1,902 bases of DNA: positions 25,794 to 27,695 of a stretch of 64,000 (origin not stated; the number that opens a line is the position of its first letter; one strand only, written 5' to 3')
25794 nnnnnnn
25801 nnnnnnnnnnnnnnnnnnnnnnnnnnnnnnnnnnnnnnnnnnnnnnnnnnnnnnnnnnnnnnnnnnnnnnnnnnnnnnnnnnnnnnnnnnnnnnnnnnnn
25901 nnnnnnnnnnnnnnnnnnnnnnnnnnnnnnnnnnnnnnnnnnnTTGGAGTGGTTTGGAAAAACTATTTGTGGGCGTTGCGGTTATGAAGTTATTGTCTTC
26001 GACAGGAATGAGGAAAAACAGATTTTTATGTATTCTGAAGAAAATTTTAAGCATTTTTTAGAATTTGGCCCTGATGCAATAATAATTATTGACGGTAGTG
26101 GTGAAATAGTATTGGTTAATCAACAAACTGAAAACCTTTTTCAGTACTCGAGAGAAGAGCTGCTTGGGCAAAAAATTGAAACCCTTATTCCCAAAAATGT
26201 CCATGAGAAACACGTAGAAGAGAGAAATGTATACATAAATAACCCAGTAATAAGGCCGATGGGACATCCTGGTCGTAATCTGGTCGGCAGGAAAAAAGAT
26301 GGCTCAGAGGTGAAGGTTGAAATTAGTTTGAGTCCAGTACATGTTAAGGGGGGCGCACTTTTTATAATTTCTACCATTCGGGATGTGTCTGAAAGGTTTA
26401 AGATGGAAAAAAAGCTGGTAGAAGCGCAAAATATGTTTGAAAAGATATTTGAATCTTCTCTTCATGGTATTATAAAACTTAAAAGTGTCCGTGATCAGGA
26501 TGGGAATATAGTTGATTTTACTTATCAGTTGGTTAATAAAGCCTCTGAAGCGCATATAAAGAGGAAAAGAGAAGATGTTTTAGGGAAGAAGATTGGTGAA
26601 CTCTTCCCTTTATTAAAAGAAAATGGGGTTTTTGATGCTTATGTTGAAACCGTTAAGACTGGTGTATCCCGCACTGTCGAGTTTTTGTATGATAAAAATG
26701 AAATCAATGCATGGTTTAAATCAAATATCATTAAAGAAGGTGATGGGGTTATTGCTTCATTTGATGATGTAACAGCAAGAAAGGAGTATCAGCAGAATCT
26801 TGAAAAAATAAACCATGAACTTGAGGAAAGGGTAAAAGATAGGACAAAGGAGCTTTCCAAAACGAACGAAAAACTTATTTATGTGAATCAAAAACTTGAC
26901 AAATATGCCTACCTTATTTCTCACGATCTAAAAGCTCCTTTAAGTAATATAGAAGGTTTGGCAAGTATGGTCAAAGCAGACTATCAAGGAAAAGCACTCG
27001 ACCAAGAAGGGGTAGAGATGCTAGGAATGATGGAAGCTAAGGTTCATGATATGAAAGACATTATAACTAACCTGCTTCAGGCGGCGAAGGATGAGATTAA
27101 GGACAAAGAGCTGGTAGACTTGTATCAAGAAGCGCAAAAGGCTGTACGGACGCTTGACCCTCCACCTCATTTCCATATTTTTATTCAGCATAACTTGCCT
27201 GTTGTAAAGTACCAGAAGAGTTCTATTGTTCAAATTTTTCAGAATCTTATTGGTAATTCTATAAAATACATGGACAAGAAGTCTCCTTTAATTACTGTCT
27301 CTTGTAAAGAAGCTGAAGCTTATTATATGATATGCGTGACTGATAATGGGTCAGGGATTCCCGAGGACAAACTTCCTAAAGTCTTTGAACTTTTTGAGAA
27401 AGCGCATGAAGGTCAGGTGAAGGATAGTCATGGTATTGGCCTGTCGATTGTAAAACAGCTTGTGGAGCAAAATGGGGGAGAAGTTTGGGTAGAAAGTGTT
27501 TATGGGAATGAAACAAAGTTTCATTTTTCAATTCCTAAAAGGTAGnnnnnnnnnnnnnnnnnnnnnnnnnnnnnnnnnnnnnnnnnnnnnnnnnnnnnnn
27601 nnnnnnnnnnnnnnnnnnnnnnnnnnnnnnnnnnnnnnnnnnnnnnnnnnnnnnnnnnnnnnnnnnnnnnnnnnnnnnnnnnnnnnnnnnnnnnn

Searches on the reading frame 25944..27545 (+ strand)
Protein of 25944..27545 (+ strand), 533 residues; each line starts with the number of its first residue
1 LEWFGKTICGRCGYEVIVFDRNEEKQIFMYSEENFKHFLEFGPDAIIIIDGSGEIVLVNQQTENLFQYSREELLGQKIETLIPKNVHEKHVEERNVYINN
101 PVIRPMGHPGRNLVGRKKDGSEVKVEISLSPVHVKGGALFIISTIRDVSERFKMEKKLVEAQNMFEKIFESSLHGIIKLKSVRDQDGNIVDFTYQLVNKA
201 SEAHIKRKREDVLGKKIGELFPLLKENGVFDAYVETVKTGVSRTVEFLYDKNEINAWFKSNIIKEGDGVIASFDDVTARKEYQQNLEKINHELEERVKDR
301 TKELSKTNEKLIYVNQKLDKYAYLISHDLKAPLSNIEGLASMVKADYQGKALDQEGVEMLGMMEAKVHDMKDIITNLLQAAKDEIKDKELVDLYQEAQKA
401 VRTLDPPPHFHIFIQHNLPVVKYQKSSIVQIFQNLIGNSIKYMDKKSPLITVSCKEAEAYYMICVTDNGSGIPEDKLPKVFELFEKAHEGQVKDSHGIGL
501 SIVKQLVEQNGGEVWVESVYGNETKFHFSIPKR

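Call 58: search_protein_families(library=pfam, proteins=[window:25944-27545:+], max_evalue=0.001)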
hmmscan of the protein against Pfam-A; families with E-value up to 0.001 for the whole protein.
window:25944-27545:+ (533 aa): 11 families
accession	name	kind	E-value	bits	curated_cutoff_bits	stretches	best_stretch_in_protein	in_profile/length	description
PF02518.31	HATPase_c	-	1.2e-24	87.3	26.4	1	426-532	4-109/111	Histidine kinase-, DNA gyrase B-, and HSP90-like ATPase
PF13426.13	PAS_9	-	1.7e-20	73.7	27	1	43-150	1-103/103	PAS domain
PF00989.32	PAS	-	9e-16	58.3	22.6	1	35-148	3-113/113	PAS fold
PF08448.16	PAS_4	-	2.1e-15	57.3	23.1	2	43-151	5-108/110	PAS fold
PF13188.13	PAS_8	-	3.6e-09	36.6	21.8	1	34-84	2-49/65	PAS domain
PF24820.1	Diguanyl_cycl_sensor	-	2.3e-08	34.4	28.1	1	44-137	7-101/109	Diguanylate cyclase-like sensor domain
PF14501.12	HATPase_c_5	-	8.1e-08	32.6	22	1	427-530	5-99/102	GHKL domain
PF12860.13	PAS_7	-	2.6e-07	31.2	27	1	44-155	6-114/115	PAS fold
PF00512.31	HisKA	-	5e-07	30.1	26.9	1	325-383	9-63/66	His Kinase A (phospho-acceptor) domain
PF22041.1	GST_C_7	-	0.0001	22.7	27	0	189-272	22-103/140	Glutathione S-transferase, C-terminal domain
PF13589.12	HATPase_c_3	-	0.00016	22.1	25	1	434-500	9-77/137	Histidine kinase-, DNA gyrase B-, and HSP90-like ATPase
